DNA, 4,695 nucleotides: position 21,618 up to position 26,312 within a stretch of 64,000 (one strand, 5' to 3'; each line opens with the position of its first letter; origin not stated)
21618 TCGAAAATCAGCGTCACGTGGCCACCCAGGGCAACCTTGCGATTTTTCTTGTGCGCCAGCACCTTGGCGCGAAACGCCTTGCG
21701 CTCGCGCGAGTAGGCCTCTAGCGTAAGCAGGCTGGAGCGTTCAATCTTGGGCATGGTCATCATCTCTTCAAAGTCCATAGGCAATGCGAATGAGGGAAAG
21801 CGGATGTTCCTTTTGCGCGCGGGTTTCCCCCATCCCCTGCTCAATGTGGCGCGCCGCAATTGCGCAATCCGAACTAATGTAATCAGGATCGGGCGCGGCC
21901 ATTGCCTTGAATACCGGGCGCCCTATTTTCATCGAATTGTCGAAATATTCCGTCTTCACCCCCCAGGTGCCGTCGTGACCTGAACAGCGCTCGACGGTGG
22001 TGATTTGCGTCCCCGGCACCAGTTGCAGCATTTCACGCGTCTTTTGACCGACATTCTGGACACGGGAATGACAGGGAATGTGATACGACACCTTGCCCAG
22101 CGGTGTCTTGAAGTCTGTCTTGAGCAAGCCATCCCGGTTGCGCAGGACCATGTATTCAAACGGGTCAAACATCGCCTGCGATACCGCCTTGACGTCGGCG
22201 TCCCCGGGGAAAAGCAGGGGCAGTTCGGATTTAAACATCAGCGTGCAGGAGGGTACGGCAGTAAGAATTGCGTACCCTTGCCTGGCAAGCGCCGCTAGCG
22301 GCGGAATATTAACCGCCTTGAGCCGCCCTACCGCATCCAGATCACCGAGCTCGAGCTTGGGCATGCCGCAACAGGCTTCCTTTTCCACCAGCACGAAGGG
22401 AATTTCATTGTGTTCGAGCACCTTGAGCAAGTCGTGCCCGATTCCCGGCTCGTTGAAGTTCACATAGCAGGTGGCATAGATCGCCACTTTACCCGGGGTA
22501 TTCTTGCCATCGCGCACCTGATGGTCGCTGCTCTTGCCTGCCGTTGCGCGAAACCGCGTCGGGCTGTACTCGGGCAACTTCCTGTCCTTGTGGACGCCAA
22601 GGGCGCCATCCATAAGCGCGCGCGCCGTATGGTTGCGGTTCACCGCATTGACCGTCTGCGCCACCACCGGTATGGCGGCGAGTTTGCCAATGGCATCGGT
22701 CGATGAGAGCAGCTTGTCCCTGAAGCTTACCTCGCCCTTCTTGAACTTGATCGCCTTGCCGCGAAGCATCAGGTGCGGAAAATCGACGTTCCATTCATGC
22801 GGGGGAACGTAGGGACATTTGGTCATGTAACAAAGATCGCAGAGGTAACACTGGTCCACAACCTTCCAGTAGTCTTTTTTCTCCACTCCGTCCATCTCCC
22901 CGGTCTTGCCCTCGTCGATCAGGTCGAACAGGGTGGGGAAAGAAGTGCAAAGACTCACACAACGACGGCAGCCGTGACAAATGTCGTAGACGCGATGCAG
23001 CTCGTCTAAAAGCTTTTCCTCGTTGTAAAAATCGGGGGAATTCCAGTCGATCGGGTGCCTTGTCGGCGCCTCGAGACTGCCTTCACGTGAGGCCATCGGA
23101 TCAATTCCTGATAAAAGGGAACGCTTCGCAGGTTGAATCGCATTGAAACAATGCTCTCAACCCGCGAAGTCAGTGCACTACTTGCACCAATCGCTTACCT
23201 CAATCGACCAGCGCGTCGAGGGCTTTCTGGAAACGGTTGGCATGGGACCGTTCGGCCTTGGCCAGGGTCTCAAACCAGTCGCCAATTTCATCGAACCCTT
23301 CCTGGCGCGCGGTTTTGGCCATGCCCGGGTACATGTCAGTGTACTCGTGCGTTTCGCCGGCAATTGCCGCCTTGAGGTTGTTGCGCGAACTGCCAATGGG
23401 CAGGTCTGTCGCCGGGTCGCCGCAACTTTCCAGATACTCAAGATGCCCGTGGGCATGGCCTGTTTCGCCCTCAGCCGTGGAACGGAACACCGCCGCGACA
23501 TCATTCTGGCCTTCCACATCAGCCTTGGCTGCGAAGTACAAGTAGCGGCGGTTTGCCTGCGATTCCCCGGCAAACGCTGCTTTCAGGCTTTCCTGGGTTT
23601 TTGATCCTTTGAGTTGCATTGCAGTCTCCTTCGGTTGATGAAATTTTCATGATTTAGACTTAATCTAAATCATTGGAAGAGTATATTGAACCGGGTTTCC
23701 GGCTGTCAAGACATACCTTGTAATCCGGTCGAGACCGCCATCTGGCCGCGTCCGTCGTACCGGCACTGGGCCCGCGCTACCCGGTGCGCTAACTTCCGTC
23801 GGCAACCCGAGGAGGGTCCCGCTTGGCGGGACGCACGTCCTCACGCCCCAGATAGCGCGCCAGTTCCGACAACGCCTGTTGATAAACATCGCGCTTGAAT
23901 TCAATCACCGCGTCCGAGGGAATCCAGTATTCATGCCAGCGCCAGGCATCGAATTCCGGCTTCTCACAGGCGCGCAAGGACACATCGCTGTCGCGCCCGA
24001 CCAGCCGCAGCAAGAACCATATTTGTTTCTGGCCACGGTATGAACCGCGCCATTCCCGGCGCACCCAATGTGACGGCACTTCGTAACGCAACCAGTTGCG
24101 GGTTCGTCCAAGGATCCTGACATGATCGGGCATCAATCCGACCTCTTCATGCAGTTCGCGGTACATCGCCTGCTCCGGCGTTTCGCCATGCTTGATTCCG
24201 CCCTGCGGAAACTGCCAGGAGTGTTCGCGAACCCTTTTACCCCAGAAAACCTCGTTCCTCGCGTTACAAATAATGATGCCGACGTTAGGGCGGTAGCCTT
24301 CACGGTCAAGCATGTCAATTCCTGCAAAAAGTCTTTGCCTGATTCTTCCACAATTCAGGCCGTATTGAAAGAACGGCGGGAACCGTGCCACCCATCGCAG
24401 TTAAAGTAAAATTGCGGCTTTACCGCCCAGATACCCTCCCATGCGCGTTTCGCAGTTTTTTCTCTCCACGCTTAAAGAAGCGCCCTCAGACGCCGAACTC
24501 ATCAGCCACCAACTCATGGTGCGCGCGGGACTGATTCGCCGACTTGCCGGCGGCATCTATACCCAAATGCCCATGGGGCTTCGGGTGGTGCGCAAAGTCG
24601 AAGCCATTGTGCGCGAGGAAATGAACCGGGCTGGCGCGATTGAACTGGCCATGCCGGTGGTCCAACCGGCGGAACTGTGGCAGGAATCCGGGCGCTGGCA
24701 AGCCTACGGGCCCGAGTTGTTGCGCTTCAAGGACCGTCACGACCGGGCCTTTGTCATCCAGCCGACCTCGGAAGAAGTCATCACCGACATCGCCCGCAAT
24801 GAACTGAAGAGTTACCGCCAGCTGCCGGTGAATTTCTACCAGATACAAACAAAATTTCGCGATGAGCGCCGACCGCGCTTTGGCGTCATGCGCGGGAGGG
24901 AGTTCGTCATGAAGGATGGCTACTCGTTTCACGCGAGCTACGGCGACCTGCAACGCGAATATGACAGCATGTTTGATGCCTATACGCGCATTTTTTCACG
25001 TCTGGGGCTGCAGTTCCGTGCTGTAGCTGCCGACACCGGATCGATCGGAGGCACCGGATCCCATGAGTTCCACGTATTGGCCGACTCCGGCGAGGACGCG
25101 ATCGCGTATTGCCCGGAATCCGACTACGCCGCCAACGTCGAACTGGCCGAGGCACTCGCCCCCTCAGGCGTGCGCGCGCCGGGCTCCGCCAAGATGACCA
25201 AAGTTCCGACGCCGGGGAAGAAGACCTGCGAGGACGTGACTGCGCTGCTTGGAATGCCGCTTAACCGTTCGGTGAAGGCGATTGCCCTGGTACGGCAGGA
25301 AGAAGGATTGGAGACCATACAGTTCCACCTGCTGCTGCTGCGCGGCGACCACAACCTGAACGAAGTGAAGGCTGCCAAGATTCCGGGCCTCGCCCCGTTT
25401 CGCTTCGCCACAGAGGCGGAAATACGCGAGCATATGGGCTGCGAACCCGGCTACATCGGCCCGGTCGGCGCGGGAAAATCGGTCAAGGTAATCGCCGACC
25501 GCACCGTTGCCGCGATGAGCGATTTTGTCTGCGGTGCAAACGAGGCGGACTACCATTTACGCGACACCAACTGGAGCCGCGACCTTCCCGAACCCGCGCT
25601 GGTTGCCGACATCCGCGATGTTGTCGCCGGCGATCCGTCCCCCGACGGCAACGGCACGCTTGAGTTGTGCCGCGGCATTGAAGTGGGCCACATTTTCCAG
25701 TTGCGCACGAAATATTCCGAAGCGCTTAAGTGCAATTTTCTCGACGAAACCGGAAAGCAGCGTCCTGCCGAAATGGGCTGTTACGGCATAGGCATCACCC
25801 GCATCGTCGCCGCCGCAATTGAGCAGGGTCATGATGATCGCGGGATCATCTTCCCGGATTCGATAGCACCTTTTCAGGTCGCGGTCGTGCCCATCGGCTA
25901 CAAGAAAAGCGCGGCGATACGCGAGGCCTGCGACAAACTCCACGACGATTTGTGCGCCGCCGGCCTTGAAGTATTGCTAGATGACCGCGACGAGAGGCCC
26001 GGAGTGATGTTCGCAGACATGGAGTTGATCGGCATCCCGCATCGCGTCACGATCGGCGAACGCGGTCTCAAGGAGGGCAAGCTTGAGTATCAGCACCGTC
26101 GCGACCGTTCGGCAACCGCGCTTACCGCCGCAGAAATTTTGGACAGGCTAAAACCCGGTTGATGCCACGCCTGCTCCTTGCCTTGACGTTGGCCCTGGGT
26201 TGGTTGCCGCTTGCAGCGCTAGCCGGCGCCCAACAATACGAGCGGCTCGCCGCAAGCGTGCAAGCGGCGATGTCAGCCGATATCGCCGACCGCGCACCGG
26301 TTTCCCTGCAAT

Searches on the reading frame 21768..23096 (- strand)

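Call 82: search_protein_families(library=pfam, proteins=[window:21768-23096:-], max_evalue=0.0001)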
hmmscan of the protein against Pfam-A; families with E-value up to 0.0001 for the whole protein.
window:21768-23096:- (442 aa): 1 family
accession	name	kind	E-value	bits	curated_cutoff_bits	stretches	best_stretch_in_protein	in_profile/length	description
PF02754.22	CCG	-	7.7e-14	52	20.6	1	204-289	1-85/85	Cysteine-rich domain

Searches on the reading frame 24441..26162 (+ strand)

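Call 62: search_protein_families(library=pfam, proteins=[window:24441-26162:+], max_evalue=0.00001)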
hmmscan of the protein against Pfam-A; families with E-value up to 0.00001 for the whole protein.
window:24441-26162:+ (573 aa): 3 families
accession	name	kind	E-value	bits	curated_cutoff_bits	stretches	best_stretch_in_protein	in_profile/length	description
PF00587.30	tRNA-synt_2b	-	8.4e-35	120.9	29.3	1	95-462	2-178/179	tRNA synthetase class II core domain (G, H, P, S and T)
PF04073.20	tRNA_edit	-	3.6e-26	92.1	25.5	1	257-378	1-118/123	Aminoacyl-tRNA editing domain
PF03129.25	HGTP_anticodon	-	1.7e-19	70.2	21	1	479-571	1-92/94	Anticodon binding domain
